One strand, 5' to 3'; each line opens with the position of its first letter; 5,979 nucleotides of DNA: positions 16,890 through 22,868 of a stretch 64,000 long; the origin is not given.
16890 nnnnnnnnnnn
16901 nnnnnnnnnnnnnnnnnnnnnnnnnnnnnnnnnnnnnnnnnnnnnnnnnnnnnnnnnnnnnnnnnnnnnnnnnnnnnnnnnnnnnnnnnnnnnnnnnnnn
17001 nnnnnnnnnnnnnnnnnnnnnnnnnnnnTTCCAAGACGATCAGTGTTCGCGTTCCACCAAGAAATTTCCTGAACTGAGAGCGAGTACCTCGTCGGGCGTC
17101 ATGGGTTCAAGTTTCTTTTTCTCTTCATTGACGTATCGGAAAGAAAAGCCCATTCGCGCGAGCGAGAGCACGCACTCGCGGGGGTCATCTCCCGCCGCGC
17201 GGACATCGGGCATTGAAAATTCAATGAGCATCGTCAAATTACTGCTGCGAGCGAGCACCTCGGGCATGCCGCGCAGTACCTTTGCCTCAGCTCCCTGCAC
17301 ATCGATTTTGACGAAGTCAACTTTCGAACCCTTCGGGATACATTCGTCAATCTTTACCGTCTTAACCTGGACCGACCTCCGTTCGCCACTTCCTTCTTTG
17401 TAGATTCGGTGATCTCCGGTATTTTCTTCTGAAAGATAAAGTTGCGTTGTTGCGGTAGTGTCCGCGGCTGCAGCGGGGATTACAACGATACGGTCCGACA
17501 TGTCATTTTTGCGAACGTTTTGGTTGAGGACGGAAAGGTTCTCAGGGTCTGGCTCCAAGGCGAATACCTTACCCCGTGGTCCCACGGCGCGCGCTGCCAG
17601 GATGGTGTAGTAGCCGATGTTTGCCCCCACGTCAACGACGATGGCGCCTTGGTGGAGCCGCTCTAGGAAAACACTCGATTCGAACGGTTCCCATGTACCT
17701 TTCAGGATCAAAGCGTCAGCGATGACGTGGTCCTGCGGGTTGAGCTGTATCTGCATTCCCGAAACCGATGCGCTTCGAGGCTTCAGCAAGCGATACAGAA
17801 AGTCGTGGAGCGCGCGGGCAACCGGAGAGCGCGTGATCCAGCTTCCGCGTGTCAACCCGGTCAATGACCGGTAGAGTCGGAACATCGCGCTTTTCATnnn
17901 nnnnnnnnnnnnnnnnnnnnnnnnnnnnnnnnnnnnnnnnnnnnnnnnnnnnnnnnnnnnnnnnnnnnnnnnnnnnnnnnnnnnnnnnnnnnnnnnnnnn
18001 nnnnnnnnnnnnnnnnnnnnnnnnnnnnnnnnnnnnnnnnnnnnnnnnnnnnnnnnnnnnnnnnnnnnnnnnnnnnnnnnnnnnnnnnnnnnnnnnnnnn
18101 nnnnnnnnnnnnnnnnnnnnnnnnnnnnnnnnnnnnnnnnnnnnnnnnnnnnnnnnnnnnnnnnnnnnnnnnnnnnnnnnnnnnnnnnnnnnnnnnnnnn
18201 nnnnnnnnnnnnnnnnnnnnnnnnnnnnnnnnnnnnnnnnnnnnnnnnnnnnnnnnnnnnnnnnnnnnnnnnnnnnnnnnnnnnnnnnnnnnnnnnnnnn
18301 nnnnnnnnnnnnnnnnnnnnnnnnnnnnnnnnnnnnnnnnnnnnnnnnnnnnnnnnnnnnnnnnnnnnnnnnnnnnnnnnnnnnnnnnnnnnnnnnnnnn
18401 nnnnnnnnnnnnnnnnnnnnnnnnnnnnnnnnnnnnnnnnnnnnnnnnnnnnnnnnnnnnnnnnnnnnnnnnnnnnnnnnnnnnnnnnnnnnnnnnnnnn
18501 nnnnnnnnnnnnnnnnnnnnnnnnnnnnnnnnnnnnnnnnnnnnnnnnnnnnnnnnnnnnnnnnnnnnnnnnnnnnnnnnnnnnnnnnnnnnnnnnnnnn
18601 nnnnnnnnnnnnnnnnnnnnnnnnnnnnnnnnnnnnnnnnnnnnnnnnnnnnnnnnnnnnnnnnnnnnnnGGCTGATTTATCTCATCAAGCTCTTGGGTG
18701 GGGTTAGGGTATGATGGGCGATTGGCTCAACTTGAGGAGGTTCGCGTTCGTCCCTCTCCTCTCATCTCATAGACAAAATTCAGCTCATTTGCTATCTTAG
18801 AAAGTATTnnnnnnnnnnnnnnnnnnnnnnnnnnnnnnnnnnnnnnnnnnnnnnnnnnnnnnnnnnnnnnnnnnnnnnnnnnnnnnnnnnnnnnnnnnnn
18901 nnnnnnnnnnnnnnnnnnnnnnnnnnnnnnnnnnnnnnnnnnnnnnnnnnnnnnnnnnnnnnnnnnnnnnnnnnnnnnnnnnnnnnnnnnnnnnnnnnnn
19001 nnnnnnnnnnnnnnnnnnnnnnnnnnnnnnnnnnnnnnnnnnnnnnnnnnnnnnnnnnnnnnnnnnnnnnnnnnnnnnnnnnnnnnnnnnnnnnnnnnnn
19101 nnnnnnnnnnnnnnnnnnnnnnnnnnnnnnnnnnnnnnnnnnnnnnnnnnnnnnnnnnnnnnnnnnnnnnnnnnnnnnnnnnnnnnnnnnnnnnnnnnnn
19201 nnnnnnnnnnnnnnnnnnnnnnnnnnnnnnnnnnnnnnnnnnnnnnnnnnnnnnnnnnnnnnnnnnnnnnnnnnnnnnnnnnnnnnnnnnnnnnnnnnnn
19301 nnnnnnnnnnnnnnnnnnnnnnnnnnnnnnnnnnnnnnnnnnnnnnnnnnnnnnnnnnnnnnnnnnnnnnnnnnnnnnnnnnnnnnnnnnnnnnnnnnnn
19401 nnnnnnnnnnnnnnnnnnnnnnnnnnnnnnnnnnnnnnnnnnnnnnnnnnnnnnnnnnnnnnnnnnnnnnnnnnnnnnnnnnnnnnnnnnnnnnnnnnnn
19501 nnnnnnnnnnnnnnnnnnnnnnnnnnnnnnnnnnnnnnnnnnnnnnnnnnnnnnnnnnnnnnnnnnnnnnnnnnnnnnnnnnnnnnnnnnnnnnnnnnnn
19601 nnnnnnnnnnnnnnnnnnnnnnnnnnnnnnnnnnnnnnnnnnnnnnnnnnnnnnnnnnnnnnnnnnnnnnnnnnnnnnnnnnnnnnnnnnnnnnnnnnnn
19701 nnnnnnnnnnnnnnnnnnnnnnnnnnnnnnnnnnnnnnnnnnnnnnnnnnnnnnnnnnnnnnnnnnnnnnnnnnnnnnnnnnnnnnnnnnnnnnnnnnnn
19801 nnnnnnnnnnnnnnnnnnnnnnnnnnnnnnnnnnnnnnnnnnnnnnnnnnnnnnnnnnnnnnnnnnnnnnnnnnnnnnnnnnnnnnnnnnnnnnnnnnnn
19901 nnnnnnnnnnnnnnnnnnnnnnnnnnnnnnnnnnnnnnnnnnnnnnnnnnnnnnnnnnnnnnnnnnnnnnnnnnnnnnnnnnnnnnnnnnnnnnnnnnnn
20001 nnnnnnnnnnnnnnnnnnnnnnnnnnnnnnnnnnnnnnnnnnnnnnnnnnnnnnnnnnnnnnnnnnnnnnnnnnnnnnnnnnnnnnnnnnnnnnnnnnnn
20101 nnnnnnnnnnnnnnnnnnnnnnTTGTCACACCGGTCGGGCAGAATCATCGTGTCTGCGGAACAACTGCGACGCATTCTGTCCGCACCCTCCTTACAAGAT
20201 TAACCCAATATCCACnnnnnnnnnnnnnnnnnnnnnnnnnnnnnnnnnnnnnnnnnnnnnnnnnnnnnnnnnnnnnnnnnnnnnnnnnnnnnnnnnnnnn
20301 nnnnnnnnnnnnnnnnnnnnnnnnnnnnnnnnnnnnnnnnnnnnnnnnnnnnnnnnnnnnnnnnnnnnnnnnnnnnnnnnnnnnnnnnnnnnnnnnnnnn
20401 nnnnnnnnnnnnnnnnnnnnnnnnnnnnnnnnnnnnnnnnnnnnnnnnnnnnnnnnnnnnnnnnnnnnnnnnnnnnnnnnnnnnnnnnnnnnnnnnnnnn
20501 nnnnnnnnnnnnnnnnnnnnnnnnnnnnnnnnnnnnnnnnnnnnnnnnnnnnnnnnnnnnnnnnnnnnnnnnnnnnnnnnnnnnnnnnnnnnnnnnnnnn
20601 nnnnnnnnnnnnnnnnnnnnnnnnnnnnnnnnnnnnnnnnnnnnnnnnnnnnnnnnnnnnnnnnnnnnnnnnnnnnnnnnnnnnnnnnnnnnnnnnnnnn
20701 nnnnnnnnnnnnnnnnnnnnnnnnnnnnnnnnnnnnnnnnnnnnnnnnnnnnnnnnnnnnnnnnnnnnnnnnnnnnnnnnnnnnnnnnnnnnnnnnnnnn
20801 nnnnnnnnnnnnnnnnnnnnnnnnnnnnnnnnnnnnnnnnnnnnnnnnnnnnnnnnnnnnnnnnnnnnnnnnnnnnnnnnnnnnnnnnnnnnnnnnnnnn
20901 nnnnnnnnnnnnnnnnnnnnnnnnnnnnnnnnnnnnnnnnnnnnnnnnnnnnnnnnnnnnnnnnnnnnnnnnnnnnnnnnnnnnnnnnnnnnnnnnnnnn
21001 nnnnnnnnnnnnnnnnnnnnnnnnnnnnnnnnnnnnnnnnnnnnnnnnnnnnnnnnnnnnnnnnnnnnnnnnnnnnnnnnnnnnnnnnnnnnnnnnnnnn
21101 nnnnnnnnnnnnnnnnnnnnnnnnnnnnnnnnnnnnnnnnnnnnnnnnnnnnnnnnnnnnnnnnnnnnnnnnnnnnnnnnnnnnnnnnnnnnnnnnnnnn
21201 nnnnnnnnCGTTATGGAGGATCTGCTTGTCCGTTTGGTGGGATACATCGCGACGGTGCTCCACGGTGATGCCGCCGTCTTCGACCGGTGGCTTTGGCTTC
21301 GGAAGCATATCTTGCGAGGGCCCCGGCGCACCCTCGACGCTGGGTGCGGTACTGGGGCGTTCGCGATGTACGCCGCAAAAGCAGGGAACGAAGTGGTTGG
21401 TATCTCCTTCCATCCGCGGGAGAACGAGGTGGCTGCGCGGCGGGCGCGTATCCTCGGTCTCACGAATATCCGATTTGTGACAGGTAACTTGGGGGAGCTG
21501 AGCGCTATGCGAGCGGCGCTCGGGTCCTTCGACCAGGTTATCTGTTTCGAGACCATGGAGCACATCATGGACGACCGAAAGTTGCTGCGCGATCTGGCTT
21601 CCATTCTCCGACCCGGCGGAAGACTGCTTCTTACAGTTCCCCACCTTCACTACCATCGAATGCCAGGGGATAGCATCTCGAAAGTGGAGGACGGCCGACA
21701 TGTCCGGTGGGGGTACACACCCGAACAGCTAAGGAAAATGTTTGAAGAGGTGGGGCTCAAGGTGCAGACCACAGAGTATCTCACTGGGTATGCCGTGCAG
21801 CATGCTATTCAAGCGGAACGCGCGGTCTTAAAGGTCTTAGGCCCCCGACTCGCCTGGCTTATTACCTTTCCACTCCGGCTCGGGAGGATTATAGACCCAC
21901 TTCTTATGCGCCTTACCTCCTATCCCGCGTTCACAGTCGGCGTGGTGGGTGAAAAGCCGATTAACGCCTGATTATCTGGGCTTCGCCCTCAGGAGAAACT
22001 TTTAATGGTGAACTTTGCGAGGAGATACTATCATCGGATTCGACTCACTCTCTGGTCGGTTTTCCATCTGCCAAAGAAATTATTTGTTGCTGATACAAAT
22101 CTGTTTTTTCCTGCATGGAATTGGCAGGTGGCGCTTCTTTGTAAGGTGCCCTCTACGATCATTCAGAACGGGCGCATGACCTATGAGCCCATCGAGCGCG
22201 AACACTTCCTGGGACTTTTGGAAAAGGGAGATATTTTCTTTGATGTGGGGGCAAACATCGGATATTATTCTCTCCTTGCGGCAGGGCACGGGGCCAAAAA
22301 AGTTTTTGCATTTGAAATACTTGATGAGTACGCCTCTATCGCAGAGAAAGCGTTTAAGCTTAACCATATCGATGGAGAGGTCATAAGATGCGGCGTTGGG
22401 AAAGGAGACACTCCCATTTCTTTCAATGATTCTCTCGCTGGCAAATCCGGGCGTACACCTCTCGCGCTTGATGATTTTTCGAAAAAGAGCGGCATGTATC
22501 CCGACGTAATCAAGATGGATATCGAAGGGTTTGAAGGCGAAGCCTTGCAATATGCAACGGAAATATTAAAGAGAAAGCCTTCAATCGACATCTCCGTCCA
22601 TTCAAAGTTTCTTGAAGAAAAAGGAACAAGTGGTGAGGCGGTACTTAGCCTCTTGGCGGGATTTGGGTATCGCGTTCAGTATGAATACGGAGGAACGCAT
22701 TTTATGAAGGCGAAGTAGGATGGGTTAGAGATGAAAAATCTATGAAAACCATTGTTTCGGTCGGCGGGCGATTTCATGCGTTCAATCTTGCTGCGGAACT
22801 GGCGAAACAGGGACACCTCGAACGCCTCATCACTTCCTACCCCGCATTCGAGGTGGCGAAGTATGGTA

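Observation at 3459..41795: A ~37-kb glycan assembly locus with extreme methyltransferase density: candidate hyper-methylated glycan system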

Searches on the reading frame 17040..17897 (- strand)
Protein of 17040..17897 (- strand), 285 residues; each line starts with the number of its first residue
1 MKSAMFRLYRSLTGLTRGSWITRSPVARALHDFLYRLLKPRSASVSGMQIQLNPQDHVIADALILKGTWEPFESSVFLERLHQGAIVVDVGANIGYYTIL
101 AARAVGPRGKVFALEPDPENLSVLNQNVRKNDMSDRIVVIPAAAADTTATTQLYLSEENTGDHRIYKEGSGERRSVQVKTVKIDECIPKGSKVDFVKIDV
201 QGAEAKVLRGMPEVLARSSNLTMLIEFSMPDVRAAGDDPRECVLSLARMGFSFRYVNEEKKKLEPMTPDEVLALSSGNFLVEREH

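Call 4: search_protein_families(library=pfam, proteins=[window:17040-17897:-], max_evalue=0.01)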
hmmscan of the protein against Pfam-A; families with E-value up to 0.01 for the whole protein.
window:17040-17897:- (285 aa): 8 families
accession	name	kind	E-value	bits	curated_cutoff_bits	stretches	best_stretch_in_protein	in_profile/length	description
PF05050.19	Methyltransf_21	-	5.2e-23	82.5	22.7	1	89-252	1-172/173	Methyltransferase FkbM domain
PF02475.24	TRM5-TYW2_MTfase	-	3e-08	34.2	28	1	81-145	34-97/164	TRM5/TYW2 methyltransferase domain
PF01135.25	PCMT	-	7.4e-05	23.1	20.3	1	77-138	68-128/210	Protein-L-isoaspartate(D-aspartate) O-methyltransferase (PCMT)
PF05575.17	V_cholerae_RfbT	-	0.00025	20.9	27.9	1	85-229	81-230/286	Vibrio cholerae RfbT protein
PF13847.12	Methyltransf_31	-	0.00066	19.8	27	1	82-134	2-54/145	Methyltransferase domain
PF13649.12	Methyltransf_25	-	0.0017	19.5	27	1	87-146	1-57/97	Methyltransferase domain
PF01596.23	Methyltransf_3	-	0.0025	17.6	22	1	83-146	44-107/204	O-methyltransferase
PF08704.16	GCD14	-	0.0069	16.5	26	1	80-139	37-96/247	tRNA methyltransferase complex GCD14 subunit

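Call 10: search_protein_families(library=ncbifam, proteins=[window:17040-17897:-], max_evalue=0.001)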
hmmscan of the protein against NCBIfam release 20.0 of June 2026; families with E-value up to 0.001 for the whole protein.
window:17040-17897:- (285 aa): 12 families
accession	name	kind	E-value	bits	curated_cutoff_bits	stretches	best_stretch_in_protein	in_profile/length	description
TIGR01444.1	fkbM_fam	subfamily_domain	3.8e-33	115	37.7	1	87-227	2-142/143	FkbM family methyltransferase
NF001556.0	PRK00377.1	equivalog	5.3e-10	39.4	238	1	80-150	37-107/198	cobalt-precorrin-6Y C(15)-methyltransferase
TIGR02469.1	CbiT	equivalog_domain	4.2e-09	36.7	78.3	1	80-149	16-81/124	precorrin-6Y C5,15-methyltransferase (decarboxylating) subunit CbiT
NF008823.0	PRK11873.1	subfamily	9e-07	28.6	263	1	78-134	72-128/272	arsenite methyltransferase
NF041537.1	ArsM_AhpD_UU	exception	9.1e-06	24.7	510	1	78-134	71-127/345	arsenite methyltransferase/AhpD domain selenoprotein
NF047824.1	tRNAwyosineTaw2Meth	equivalog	4.2e-05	23.3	350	1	83-139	93-148/245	tRNA(Phe) (4-demethylwyosine(37)-C(7)) aminocarboxypropyltransferase Taw2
NF041536.1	ArsM_DUF2284_UU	exception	4.8e-05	21.9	575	1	78-134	71-127/459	arsenite methyltransferase/DUF2284 domain selenoprotein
NF052510.1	methyltran_MpqE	exception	0.00013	21.5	335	1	79-146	42-109/234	methyl-plastoquinone biosynthesis methyltransferase MpqE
NF006138.0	PRK08287.1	equivalog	0.00019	21.3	210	1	81-145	29-91/189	decarboxylating cobalt-precorrin-6B (C(15))-methyltransferase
NF005640.0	PRK07402.1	equivalog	0.0003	20.4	219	1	80-146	40-104/200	precorrin-6Y C5,15-methyltransferase subunit CbiT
NF047649.1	MTase_UXPK_star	exception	0.00041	19.4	460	1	77-135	71-129/283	methyltransferase/UXPK-star double selenoprotein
NF047732.1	tRNAMtaseTrm5bMeth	equivalog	0.00091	18.3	500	0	78-141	193-252/337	tRNA (guanine(37)-N1)-methyltransferase Trm5b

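Call 14: search_solved_structures(query=window:17040-17897:-, max_evalue=0.01)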
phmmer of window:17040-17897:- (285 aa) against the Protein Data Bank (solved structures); distinct sequences matched with E-value up to 0.01: 24.
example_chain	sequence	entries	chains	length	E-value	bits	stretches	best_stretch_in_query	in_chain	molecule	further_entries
6jcl_A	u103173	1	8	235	1.4e-06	30.9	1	83-150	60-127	Probable O-methyltransferase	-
6jcm_A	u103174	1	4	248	1.6e-06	30.7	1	83-150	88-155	Probable O-methyltransferase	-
4pca_A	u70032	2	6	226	4.6e-05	25.9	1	85-144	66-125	O-methyltransferase family protein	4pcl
4oa5_A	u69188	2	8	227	4.6e-05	25.9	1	85-144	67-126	O-methyltransferase family protein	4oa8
1o54_A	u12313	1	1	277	0.00017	24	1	80-215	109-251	SAM-dependent O-methyltransferase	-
1i1n_A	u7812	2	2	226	0.00018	24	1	73-133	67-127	PROTEIN-L-ISOASPARTATE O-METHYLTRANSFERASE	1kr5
7cvu_A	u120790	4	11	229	0.00028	23.4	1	78-146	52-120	O-methyltransferase family 3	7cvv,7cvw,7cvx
6aw5_A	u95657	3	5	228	0.0011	21.4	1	81-149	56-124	Catechol O-methyltransferase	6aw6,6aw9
6aw4_A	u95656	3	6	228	0.0012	21.3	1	81-149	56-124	Catechol O-methyltransferase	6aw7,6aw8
3dul_A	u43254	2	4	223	0.0013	21.2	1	83-147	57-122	O-methyltransferase, putative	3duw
3bwy_A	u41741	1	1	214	0.0022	20.4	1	81-147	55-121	COMT protein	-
3a27_A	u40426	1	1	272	0.0029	20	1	77-140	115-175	Uncharacterized protein MJ1557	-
3dh0_A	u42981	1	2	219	0.0032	19.9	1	80-131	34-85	SAM dependent methyltransferase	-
3bwm_A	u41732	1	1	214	0.0078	18.6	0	81-147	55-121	Catechol O-methyltransferase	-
4xue_B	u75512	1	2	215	0.0079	18.6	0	81-147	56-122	Catechol O-methyltransferase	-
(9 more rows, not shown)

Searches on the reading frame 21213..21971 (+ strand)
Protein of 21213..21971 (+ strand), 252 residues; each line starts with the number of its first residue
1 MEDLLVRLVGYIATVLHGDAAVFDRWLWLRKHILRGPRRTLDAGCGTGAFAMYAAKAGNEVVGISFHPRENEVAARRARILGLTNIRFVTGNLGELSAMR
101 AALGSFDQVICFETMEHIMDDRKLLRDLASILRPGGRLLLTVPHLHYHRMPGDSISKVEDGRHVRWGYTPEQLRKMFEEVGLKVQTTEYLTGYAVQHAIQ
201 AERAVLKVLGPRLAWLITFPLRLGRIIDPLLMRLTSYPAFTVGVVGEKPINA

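Call 4: search_protein_families(library=pfam, proteins=[window:21213-21971:+], max_evalue=0.01)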
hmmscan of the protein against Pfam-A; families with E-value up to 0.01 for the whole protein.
window:21213-21971:+ (252 aa): 14 families
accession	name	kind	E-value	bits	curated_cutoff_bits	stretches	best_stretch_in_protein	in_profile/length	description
PF13489.12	Methyltransf_23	-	9.6e-20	71.4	27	1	34-185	20-162/164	Methyltransferase domain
PF08241.18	Methyltransf_11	-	7.5e-18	65.4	21.2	1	41-139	1-94/95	Methyltransferase domain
PF13847.12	Methyltransf_31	-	1.3e-17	64.2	27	1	39-147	6-116/145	Methyltransferase domain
PF13649.12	Methyltransf_25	-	8.4e-17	62.1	27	1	41-136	2-97/97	Methyltransferase domain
PF08242.18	Methyltransf_12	-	3.9e-15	56.8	30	1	41-138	1-98/98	Methyltransferase domain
PF01209.24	Ubie_methyltran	-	2.7e-08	33.9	20.1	1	36-139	47-150/233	ubiE/COQ5 methyltransferase family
PF02353.26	CMAS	-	2.5e-06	27.5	27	1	29-141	55-165/273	Mycolic acid cyclopropane synthetase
PF24675.1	NpmA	-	2.3e-05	24.2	60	1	39-195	26-188/214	16S rRNA (adenine(1408)-N(1))-methyltransferase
PF03141.22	Methyltransf_29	-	0.00098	18.3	23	1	38-146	119-223/506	Putative S-adenosyl-L-methionine-dependent methyltransferase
PF05219.18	DREV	-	0.0015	18.2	26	1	104-160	150-208/265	DREV methyltransferase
PF02390.23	Methyltransf_4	-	0.0044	17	24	0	40-93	5-60/173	Putative methyltransferase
PF01728.25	FtsJ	-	0.007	16.7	24.1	0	33-89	18-78/181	FtsJ-like methyltransferase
PF08003.17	Methyltransf_9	-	0.0083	15.6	23.8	0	25-141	103-218/315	Protein of unknown function (DUF1698)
PF05175.20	MTS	-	0.0088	16.1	23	0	38-150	33-149/170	Methyltransferase small domain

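Call 10: search_protein_families(library=ncbifam, proteins=[window:21213-21971:+], max_evalue=0.001)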
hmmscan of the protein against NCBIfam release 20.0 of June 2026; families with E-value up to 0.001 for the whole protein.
window:21213-21971:+ (252 aa): 39 families (the best 25 are shown)
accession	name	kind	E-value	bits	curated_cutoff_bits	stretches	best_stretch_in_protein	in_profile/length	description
TIGR01983.1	UbiG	equivalog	5e-14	52.1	102.95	1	39-141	52-152/228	bifunctional 2-polyprenyl-6-hydroxyphenol methylase/3-demethylubiquinol 3-O-methyltransferase UbiG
NF043040.1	corrin_prot_MT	hypoth_equivalog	2.4e-12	46.7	180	1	37-140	42-147/216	corrinoid protein-associated methyltransferase CpaM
TIGR02021.1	BchM-ChlM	equivalog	3.4e-12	46.3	158.9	1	14-185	32-201/218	magnesium protoporphyrin IX methyltransferase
NF041536.1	ArsM_DUF2284_UU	exception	1.5e-11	43.3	575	1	38-185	78-225/459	arsenite methyltransferase/DUF2284 domain selenoprotein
NF045667.1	MTase_DVU1556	equivalog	4.7e-11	42.6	155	1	37-189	23-167/213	DVU_1556 family methyltransferase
NF041537.1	ArsM_AhpD_UU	exception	1.9e-10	40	510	1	39-194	79-234/345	arsenite methyltransferase/AhpD domain selenoprotein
NF047649.1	MTase_UXPK_star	exception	6.2e-10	38.6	460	1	40-161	81-201/283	methyltransferase/UXPK-star double selenoprotein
NF041675.1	sarc_dimgly_tmase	equivalog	3e-09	37.2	550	1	40-188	70-216/278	sarcosine/dimethylglycine N-methyltransferase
NF001790.0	PRK00517.3-3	equivalog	4.6e-08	32.8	269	1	32-141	119-224/262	50S ribosomal protein L11 methyltransferase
NF001243.0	PRK00216.1-4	equivalog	9.8e-08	31.6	235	1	36-139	47-150/237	demethylmenaquinone methyltransferase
TIGR02752.1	MenG_heptapren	equivalog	1e-07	31.7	419.85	1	37-139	46-148/231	demethylmenaquinone methyltransferase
NF045825.1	FAmtase_mtf2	equivalog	1.2e-07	31.3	400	1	38-141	60-159/248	fatty-acid O-methyltransferase Mtf2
TIGR00479.1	rumA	equivalog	1.5e-07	30.6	183.55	1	35-109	292-367/432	23S rRNA (uracil(1939)-C(5))-methyltransferase RlmD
NF011529.0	PRK14968.1-3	equivalog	4.3e-07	29.6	162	1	36-95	34-93/198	putative methyltransferase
TIGR04345.1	ovoA_Cterm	equivalog_domain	5.1e-07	29.5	170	0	96-144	125-173/242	putative 4-mercaptohistidine N1-methyltransferase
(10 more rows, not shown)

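Call 46: search_solved_structures(query=window:21213-21971:+, max_evalue=0.00001)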
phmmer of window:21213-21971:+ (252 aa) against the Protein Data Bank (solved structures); distinct sequences matched with E-value up to 0.00001: 25.
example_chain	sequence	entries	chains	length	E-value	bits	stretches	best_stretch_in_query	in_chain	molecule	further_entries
1wzn_A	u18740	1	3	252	3.1e-10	43.1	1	34-155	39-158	SAM-dependent methyltransferase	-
3bus_A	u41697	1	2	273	7e-10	42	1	34-140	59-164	Methyltransferase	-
1xxl_A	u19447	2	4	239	9.6e-10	41.6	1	32-145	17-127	YcgJ protein | ycgJ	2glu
3mgg_A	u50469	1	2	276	2.1e-09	40.4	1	38-140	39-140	Methyltransferase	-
4kdr_A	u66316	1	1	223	2.4e-09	40.3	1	38-140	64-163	3-demethylubiquinone-9 3-methyltransferase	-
5dpm_A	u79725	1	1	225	2.4e-09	40.3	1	38-140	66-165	Ubiquinone biosynthesis O-methyltransferase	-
4kdc_A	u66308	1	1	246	3.1e-09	39.9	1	38-140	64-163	3-demethylubiquinone-9 3-methyltransferase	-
6uv6_A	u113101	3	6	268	1e-08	38.2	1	30-139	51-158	D-glucose O-methyltransferase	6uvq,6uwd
8zc8_A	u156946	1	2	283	3.1e-08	36.6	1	37-141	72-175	MitM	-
21zq_A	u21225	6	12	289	3.2e-08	36.6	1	37-141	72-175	MitM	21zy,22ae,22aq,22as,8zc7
9wj7_B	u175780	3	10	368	4.4e-08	36.1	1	17-139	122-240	N-methyltransferase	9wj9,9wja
5wp5_A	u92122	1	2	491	7.5e-08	35.4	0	31-141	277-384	Phosphomethylethanolamine N-methyltransferase 2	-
9we4_B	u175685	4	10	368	8.9e-08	35.1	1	17-138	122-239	N-methyltransferase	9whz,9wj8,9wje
5wp4_A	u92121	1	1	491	1.9e-07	34.1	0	30-141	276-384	Phosphoethanolamine N-methyltransferase 1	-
8gdu_A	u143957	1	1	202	2.6e-07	33.6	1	37-140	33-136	Methyltransferase domain-containing protein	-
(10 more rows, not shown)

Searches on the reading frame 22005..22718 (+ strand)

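Call 4: search_protein_families(library=pfam, proteins=[window:22005-22718:+], max_evalue=0.01)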
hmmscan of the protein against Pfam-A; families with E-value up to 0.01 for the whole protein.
window:22005-22718:+ (237 aa): 2 families
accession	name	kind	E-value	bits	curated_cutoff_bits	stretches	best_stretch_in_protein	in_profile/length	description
PF05050.19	Methyltransf_21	-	1.5e-11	45.2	22.7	1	80-224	1-173/173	Methyltransferase FkbM domain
PF02475.24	TRM5-TYW2_MTfase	-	5.9e-05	23.5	28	1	64-127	26-90/164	TRM5/TYW2 methyltransferase domain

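Call 10: search_protein_families(library=ncbifam, proteins=[window:22005-22718:+], max_evalue=0.001)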
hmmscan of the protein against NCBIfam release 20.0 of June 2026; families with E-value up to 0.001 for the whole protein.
window:22005-22718:+ (237 aa): 1 family
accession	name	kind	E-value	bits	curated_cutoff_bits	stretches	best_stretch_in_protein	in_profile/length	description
TIGR01444.1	fkbM_fam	subfamily_domain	3.6e-17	63.2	37.7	1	78-198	2-142/143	FkbM family methyltransferase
